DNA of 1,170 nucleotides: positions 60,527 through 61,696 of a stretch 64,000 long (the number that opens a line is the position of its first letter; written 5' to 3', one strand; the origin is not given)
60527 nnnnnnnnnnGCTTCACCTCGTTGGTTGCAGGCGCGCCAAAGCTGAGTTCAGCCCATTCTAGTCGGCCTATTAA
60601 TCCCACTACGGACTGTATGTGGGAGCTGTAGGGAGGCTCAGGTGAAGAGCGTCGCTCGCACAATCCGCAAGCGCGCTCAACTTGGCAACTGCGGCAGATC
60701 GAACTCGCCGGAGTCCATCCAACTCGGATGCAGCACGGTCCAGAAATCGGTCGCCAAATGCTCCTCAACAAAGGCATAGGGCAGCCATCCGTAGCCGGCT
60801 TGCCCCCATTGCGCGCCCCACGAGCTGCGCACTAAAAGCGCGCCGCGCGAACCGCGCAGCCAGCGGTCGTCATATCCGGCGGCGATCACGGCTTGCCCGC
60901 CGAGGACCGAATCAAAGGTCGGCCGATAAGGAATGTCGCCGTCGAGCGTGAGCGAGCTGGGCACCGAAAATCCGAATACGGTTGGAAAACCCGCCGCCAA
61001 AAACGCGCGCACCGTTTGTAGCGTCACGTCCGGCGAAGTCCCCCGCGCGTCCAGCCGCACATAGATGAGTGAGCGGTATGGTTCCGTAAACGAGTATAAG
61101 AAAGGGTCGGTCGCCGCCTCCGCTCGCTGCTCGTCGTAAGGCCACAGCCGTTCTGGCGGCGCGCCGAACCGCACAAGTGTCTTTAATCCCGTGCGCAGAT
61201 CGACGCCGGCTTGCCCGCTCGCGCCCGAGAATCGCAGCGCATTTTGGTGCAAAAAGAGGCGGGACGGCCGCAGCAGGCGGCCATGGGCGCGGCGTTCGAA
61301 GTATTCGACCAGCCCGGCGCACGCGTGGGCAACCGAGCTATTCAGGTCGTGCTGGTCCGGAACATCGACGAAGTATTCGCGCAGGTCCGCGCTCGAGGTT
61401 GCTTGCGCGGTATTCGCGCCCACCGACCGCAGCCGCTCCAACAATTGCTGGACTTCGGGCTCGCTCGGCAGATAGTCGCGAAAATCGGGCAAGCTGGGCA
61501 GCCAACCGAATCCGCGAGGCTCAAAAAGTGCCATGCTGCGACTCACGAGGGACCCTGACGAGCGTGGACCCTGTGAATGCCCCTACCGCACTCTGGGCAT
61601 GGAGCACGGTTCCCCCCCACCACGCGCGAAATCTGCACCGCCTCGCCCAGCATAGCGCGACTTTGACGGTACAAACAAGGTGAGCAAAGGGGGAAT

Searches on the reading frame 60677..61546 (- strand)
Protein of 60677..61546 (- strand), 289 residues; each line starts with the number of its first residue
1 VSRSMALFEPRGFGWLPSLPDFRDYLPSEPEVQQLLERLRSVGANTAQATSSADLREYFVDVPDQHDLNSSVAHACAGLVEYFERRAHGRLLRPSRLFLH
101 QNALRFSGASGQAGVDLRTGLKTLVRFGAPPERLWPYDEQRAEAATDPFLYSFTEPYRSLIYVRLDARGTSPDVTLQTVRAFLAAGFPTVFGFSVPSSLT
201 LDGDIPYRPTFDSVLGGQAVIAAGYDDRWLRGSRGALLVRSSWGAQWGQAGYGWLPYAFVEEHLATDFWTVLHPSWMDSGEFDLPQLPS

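Call 24: search_protein_families(library=pfam, proteins=[window:60677-61546:-], max_evalue=0.001)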
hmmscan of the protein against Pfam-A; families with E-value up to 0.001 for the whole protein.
window:60677-61546:- (289 aa): 0 families

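Call 76: search_protein_families(library=pfam, proteins=[window:60677-61546:-], max_evalue=1)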
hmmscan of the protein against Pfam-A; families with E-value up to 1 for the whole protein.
window:60677-61546:- (289 aa): 6 families
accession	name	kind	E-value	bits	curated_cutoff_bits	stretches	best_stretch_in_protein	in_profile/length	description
PF00112.29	Peptidase_C1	-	0.0057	17.2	20.7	1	210-253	160-200/220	Papain family cysteine protease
PF13011.12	LZ_Tnp_IS481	-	0.03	15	22.2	1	90-128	8-50/85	leucine-zipper of insertion element IS481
PF02789.23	Peptidase_M17_N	-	0.047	14.1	23.4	1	37-87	69-119/129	Cytosol aminopeptidase family, N-terminal domain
PF19888.4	DUF6361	-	0.086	12.2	25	1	75-122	330-377/388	Family of unknown function (DUF6361)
PF05712.18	MRG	-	0.11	12.3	22.8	1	26-92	47-103/190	MRG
PF10674.14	Ycf54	-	0.23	12.2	25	0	260-282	31-53/92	Ycf54 protein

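Call 77: search_solved_structures(query=window:60677-61546:-, max_evalue=0.1)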
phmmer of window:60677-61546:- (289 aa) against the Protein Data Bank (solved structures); distinct sequences matched with E-value up to 0.1: 18.
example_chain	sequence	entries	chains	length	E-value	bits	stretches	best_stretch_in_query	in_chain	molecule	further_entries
3ois_A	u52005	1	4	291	3e-27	98.7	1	11-271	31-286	Cysteine protease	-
1cjl_A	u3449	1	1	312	0.022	17.1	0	50-253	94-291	PROCATHEPSIN L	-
2o6x_A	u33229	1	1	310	0.022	17.1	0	49-252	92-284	Secreted cathepsin L 1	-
5a24_A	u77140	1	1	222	0.03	16.7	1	219-256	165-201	DIONAIN-1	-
1ppo_A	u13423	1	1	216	0.032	16.6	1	218-253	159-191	PROTEASE OMEGA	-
1meg_A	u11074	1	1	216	0.034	16.5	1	218-253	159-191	CARICAIN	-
9hjy_A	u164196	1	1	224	0.035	16.5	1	209-252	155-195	Late digestive cathepsin L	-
6jd8_A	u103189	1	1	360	0.039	16.3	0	52-253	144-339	Cathepsin L1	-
2nqd_B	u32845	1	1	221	0.04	16.3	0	58-253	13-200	Cathepsin L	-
3iv2_A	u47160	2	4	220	0.053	15.9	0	58-253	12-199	Cathepsin L1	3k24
1pci_A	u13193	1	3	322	0.065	15.6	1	219-253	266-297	PROCARICAIN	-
2vhs_A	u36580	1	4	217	0.07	15.5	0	58-253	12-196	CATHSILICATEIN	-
3of8_A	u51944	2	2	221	0.07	15.5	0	202-253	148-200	Cathepsin L1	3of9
2bdz_A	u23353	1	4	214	0.082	15.2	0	235-253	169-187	Mexicain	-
3hwn_A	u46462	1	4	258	0.085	15.2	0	201-253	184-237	Cathepsin L1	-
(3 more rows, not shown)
